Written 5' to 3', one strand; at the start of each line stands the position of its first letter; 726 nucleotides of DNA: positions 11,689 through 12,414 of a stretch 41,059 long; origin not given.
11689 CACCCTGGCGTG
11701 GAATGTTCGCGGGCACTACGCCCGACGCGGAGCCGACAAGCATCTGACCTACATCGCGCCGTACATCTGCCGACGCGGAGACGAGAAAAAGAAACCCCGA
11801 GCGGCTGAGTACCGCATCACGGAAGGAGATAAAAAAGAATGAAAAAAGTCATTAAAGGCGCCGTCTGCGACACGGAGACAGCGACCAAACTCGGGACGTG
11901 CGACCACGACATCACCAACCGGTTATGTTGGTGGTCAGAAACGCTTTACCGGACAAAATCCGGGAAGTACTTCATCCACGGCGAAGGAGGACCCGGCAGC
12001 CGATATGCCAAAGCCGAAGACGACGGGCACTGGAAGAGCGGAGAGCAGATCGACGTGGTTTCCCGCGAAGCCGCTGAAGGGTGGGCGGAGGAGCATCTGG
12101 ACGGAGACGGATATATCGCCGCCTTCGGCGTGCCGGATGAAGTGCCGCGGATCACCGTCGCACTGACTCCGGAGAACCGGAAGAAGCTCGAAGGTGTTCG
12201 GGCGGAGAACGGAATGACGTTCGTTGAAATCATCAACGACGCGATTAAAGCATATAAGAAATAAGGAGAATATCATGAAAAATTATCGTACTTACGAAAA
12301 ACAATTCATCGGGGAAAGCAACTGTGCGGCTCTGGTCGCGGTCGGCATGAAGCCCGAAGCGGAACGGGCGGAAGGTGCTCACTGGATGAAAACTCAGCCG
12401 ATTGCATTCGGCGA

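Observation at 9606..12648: Six-gene island next to the integrase: three unrelated hyper-acidic proteins plus three unknowns, a candidate anti-defence or defence cassette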

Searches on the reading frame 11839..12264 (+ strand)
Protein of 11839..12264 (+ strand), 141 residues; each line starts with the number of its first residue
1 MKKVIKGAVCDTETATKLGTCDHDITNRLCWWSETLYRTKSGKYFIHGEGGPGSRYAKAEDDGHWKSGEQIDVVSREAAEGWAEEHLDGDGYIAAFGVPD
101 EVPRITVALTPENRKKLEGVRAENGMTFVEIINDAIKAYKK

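Call 3: search_protein_families(library=pfam, proteins=[window:11839-12264:+], max_evalue=1)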
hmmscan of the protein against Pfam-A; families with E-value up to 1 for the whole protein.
window:11839-12264:+ (141 aa): 1 family
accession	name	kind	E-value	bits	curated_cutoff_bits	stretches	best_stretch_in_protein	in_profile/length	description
PF06273.16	eIF-4B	-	0.046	13.2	28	1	39-112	177-249/502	Plant specific eukaryotic initiation factor 4B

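Call 4: search_protein_families(library=phrogs, proteins=[window:11839-12264:+], max_evalue=1)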
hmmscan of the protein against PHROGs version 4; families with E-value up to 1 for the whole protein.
window:11839-12264:+ (141 aa): 3 families
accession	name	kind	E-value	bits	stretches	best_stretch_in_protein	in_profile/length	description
phrog_876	-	transcription regulation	0.045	14.3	1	104-140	69-105/239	transcriptional repressor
phrog_17098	-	unknown function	0.11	13.4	1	122-140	19-37/43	-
phrog_5333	-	unknown function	0.13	13.5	1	105-137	4-36/64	-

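Call 5: search_protein_families(library=padloc, proteins=[window:11839-12264:+], max_evalue=1)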
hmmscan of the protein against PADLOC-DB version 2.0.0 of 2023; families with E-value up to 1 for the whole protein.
window:11839-12264:+ (141 aa): 0 families

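Call 6: search_protein_families(library=ncbifam, proteins=[window:11839-12264:+], max_evalue=1)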
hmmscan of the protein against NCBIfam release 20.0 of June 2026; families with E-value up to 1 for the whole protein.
window:11839-12264:+ (141 aa): 0 families

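Call 21: search_dna_similar(query=window:11839-12264:+, collection=phages, mode=protein, max_evalue=0.001, max_rows=30)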
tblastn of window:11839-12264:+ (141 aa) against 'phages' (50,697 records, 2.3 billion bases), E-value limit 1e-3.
Records with a match: 6; places in all: 6; records where one place covers at least 80% of the query: 2.
Best place of each record, by identity: <60% 6.
By first word of the organism name: Lactobacillus 2; Paracoccus 2; Caudoviricetes 1; bajarodino 1.
By host as written in the record: Paracoccus sp. HS3 2; Limosilactobacillus fermentum IMAU32646 1; Lactobacillus gasseri 1; Methanomicrobiales 1; - 1.
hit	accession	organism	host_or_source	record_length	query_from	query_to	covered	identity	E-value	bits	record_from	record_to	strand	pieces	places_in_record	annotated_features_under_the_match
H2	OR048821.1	Lactobacillus phage LFP01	Limosilactobacillus fermentum IMAU32646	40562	1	132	94%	32.4%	7e-14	73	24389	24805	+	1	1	hypothetical protein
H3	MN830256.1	Lactobacillus phage JNU_P7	Lactobacillus gasseri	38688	1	136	96%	29.6%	2e-8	57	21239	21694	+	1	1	hypothetical protein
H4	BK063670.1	Caudoviricetes sp. vir526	Methanomicrobiales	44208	1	102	72%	38.2%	1e-17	83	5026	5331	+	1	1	hypothetical protein (x2)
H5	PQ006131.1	bajarodino virus 48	Neotoma bryanti feces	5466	1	109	77%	33.3%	3e-6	51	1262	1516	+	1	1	hypothetical protein (x2)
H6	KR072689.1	Paracoccus phage Shpa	Paracoccus sp. HS3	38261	1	83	59%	42.9%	2e-9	60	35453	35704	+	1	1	hypothetical protein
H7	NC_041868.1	Paracoccus phage Shpa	Paracoccus sp. HS3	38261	1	83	59%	42.9%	2e-9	60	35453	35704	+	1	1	hypothetical protein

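Call 22: get_annotated_region(hit=H2, flank=4000)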
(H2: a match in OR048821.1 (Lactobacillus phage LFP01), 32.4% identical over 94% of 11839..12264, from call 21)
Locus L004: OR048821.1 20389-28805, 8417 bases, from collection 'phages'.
description: Lactobacillus phage LFP01, complete genome.
organism: Lactobacillus phage LFP01 (NCBI taxid 3051505)
taxonomy: Viruses; Duplodnaviria; Heunggongvirae; Uroviricota; Caudoviricetes
host: Limosilactobacillus fermentum IMAU32646; source: dairy; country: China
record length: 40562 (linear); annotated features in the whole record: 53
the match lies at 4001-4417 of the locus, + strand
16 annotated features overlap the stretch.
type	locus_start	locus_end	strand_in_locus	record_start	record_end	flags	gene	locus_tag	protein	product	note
CDS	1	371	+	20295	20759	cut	-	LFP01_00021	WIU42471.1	holin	-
CDS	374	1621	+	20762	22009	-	-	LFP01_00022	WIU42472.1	endolysin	-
CDS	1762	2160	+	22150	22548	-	-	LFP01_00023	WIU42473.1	hypothetical protein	-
CDS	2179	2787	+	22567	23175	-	-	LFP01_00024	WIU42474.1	hypothetical protein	-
CDS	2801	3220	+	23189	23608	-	-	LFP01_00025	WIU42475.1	hypothetical protein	-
CDS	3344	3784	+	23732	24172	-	-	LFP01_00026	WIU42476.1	hypothetical protein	-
CDS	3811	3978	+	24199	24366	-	-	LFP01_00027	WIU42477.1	hypothetical protein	-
CDS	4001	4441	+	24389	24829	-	-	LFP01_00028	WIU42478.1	hypothetical protein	-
CDS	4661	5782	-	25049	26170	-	-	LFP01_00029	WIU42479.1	integrase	-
CDS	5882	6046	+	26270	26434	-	-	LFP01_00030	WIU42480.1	hypothetical protein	-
CDS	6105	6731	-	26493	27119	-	-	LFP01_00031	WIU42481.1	hypothetical protein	-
CDS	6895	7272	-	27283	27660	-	-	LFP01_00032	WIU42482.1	hypothetical protein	-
CDS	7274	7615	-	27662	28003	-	-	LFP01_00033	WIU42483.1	transcriptional regulator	-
CDS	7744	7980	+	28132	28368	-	-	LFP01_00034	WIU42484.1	transcriptional regulator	-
CDS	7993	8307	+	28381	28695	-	-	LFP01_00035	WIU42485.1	hypothetical protein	-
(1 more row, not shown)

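Call 23: get_annotated_region(hit=H4, flank=4000)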
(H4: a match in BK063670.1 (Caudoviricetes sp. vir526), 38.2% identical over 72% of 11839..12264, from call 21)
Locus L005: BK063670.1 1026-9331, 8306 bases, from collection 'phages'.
description: TPA_asm: Caudoviricetes sp. vir526 genomic sequence.
organism: Caudoviricetes sp. vir526 (NCBI taxid 3068364)
taxonomy: Viruses; Duplodnaviria; Heunggongvirae; Uroviricota; Caudoviricetes
host: Methanomicrobiales; source: iso-alkane-degrading methanogenic enrichment culture; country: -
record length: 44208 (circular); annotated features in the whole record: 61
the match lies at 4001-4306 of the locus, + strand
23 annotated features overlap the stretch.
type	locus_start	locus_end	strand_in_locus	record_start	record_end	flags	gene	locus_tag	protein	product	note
CDS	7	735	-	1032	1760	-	-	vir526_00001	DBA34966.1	hypothetical protein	-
CDS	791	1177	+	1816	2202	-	-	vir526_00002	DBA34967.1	hypothetical protein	-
CDS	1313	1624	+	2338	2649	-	-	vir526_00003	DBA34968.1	hypothetical protein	-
CDS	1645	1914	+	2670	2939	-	-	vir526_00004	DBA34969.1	hypothetical protein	phrog_21575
CDS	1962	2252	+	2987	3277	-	-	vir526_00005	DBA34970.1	hypothetical protein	-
CDS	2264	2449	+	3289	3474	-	-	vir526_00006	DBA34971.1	hypothetical protein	-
CDS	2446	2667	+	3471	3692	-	-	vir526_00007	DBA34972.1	hypothetical protein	-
CDS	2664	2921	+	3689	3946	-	-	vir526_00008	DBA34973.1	hypothetical protein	-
CDS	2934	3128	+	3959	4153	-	-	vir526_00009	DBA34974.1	hypothetical protein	-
CDS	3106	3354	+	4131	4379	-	-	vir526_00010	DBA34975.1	hypothetical protein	-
CDS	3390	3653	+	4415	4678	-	-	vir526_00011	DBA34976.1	hypothetical protein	-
CDS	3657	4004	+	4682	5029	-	-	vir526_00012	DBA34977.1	hypothetical protein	-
CDS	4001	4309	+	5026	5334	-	-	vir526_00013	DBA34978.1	hypothetical protein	-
CDS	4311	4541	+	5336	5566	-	-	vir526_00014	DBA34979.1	hypothetical protein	-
CDS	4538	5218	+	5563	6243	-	-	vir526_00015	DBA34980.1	hypothetical protein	-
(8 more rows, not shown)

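Call 24: get_annotated_region(hit=H6, flank=3000)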
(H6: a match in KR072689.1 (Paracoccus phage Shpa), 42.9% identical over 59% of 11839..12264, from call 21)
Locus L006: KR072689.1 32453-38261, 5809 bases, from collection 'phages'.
description: Paracoccus phage Shpa, complete genome.
organism: Paracoccus phage Shpa (NCBI taxid 1647282)
taxonomy: Viruses; Duplodnaviria; Heunggongvirae; Uroviricota; Caudoviricetes; Vhulanivirus; Vhulanivirus Shpa
host: Paracoccus sp. HS3; source: sediment of a soda lake; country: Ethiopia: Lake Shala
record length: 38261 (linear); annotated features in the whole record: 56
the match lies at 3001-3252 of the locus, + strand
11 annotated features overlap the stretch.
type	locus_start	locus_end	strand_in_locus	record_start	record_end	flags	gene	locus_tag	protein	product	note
CDS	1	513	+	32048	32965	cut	-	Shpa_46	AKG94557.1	primase-like protein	gp46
CDS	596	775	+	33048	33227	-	-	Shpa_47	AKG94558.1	hypothetical protein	gp47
CDS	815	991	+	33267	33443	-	-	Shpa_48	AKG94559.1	hypothetical protein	gp48; hypothetical protein; GTPase_YqeH domain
CDS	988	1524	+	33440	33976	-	-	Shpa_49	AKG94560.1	hypothetical protein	gp49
CDS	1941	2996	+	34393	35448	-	-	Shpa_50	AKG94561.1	hypothetical protein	gp50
CDS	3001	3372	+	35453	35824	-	-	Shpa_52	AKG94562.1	hypothetical protein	gp52; hypothetical protein; MnmC_Cterm and NAD_binding_8 superfamily domain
CDS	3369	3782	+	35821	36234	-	-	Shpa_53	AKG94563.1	hypothetical protein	gp53; hypothetical protein; IENR1 domain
CDS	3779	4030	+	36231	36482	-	-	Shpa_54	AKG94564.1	hypothetical protein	gp54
CDS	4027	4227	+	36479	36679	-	-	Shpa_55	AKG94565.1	hypothetical protein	gp55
CDS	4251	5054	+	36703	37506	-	-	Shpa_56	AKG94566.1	hypothetical protein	gp56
CDS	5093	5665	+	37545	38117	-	-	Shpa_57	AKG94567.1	hypothetical protein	gp57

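Call 34: find_homologous_proteins(query=window:11839-12264:+)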
Query window:11839-12264:+ (141 aa): 426 proteins with E <= 0.001 among 446 candidates; the best 120 are listed.
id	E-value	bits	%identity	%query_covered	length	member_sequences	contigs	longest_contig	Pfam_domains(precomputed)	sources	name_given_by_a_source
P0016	2.5e-86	305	94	100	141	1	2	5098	-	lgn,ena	-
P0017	3.1e-85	301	94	99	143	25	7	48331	-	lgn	-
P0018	1.3e-82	293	90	99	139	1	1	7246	-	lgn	-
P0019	3.7e-81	288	89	100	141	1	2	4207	-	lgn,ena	-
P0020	3.9e-80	285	88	100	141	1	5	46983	-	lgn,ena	-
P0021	8.3e-76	271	82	100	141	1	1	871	-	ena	-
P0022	1.3e-73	263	81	99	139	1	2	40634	-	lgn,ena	-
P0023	6.7e-73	261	81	99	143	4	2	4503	-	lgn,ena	-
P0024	1.5e-71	257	79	99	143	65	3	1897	-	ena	-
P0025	4.0e-71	255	78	99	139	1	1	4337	-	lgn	-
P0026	1.1e-70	254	78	99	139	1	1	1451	-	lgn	-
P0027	3.1e-70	253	79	99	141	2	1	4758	-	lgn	-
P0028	1.6e-69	250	78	100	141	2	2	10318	-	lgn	-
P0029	1.7e-69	250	79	99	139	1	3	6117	-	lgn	-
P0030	3.9e-69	249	77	100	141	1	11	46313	-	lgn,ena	-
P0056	7.9e-39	151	52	99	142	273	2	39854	-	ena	-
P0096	5.9e-32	128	48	99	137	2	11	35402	-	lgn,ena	-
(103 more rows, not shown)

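Call 35: find_encoding_contigs(protein=P0030, flank=5000, max_places=3)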
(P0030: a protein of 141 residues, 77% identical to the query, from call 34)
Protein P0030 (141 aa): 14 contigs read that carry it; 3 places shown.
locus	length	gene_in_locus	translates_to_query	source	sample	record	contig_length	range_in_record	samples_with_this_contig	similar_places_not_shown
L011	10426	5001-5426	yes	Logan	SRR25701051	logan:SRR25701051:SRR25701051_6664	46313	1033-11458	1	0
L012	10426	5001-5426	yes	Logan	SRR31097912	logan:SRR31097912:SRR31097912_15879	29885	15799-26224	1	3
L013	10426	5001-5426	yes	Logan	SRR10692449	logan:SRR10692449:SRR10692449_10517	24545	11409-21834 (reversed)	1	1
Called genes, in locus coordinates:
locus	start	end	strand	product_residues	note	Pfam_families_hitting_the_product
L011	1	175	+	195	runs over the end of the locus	-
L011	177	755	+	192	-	-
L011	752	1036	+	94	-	-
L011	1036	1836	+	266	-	PF01183:Glyco_hydro_25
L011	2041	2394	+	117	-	-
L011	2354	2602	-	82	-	-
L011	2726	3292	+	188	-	-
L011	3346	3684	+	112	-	-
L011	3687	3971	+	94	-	-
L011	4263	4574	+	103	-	-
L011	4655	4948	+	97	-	-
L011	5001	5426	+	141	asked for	-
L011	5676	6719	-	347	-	PF14659:Phage_int_SAM_3 (weak), PF00589:Phage_integrase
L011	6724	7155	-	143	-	PF13443:HTH_26 (weak)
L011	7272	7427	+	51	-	-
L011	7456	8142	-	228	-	PF07833:Cu_amine_oxidN1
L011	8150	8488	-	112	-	-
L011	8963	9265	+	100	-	-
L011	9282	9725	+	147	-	-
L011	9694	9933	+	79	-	-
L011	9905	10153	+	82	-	-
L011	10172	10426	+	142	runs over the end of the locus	-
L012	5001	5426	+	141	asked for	-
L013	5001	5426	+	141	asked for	-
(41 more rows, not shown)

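Call 36: find_encoding_contigs(protein=P0056, flank=5000, max_places=2)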
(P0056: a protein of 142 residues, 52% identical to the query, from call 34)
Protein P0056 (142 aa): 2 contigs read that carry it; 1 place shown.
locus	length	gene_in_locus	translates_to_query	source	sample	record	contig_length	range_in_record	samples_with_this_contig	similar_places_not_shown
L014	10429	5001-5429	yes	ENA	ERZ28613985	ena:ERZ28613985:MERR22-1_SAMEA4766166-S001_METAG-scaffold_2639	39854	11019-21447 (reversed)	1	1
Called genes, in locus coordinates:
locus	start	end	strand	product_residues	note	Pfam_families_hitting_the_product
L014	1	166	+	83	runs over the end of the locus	-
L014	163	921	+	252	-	PF01183:Glyco_hydro_25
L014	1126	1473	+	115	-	-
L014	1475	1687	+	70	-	-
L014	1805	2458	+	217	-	-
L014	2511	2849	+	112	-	-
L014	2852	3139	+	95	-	-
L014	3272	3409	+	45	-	-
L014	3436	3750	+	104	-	-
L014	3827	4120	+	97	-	-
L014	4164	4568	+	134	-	-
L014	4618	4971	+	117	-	-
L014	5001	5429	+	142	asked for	-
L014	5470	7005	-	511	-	PF00239:Resolvase, PF07508:Recombinase, PF13408:Zn_ribbon_recom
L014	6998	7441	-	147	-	PF14020:DUF4236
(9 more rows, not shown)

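Call 37: find_encoding_contigs(protein=P0096, flank=5000, max_places=3)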
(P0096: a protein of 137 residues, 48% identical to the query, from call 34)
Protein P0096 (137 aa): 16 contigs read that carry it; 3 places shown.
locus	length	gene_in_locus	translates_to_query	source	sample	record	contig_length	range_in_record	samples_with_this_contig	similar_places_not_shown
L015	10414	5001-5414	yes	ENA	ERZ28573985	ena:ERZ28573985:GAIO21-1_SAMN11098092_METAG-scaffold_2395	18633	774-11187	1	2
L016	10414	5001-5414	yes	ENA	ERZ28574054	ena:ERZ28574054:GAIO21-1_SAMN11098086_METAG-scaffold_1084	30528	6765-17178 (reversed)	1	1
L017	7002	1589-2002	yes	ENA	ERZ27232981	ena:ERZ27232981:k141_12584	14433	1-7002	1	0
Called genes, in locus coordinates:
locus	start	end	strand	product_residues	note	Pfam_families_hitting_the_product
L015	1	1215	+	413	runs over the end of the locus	PF13415:Beta-prop_FBX42 (faint)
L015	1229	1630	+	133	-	-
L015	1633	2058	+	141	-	PF02839:CBM_5_12 (faint)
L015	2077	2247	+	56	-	-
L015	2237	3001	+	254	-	PF01183:Glyco_hydro_25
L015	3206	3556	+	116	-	-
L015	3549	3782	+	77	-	-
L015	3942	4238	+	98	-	-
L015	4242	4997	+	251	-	PF18256:HscB_4_cys (faint), PF18912:DZR_2 (faint)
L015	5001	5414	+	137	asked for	-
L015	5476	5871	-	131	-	PF13560:HTH_31 (weak), PF01381:HTH_3, PF12844:HTH_19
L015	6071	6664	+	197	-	PF02498:Bro-N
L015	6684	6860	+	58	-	-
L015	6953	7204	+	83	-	-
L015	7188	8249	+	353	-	PF01507:PAPS_reduct (weak)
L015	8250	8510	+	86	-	-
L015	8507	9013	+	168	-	-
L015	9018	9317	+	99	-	-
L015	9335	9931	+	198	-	PF05565:Sipho_Gp157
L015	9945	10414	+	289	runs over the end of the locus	PF13479:AAA_24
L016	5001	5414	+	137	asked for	-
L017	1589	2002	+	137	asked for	-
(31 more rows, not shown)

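Call 50: search_solved_structures(query=A3, max_evalue=10, show_alignments=3)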
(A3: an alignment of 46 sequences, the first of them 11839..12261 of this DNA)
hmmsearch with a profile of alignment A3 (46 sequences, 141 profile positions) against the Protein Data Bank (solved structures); distinct sequences matched with E-value up to 10: 6.
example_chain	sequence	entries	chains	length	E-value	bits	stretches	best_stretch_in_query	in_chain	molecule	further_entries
7nyw_I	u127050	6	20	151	0.44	13.6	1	47-139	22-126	Macrodomain Ter protein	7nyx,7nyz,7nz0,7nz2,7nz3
6iqw_E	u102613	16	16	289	0.45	13.5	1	24-48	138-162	Csm4 | Uncharacterized protein Csm4 | Uncharacterized protein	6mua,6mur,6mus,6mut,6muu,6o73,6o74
7fex_A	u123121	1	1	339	0.82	12.7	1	91-138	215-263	SLFN11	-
21ny_B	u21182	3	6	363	1.1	12.3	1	26-83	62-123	Immunoglobulin heavy constant epsilon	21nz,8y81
8zgs_E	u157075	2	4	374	1.1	12.3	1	26-83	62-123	Immunoglobulin heavy constant epsilon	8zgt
8hdv_A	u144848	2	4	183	1.3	12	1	87-140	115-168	De novo design cavitated protein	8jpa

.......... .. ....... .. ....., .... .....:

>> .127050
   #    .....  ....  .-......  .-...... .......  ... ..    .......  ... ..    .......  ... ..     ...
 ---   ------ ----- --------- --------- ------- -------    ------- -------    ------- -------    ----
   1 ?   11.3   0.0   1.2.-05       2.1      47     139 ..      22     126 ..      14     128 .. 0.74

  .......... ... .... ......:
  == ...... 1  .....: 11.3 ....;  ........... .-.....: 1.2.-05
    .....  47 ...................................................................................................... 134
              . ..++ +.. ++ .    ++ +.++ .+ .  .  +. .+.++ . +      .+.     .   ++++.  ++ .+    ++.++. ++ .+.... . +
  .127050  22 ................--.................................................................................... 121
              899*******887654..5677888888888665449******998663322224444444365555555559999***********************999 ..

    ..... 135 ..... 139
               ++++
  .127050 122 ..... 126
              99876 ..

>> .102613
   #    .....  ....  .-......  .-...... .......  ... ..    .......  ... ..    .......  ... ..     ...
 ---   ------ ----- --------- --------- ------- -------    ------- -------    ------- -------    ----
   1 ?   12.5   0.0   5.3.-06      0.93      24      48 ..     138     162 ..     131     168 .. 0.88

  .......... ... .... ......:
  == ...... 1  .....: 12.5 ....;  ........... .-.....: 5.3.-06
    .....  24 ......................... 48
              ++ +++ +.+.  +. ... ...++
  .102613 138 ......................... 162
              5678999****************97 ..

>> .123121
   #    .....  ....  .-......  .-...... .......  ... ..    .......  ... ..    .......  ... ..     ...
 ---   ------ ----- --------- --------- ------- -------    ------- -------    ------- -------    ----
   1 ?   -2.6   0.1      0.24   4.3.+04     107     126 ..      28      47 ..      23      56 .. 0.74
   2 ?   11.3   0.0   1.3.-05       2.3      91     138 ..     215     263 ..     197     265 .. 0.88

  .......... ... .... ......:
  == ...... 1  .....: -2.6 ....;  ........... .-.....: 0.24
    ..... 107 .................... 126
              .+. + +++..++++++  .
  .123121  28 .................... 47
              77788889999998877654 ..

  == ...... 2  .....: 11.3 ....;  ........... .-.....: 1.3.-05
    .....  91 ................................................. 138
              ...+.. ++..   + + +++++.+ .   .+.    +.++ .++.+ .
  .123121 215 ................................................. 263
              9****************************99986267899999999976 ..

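Call 60: predict_structure(alignment_id=A3)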
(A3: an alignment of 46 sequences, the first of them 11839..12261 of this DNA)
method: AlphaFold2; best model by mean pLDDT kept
length: 141 residues; sequences in the alignment: 46
mean_pLDDT: 86.8   pTM: 0.64
mean pLDDT of the five models: 86.8, 86.5, 86.5, 85.6, 83.3
residues with pLDDT >= 90: 64; 70-90: 69; 50-70: 7; < 50: 1
segments of 3 or more residues with pLDDT < 50: none
pLDDT, mean of each block of 10 residues (from residue 1): 79 91 84 94 93 91 90 93 92 79 72 90 87 84 50
secondary structure, 60 per line:
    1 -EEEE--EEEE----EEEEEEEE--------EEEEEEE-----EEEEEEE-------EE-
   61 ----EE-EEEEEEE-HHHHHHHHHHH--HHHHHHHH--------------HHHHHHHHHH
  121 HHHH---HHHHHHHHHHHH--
elements in order: E2-5 E8-11 E16-23 E32-38 E44-50 E68-74 H76-86 H89-96 H111-124 H128-139
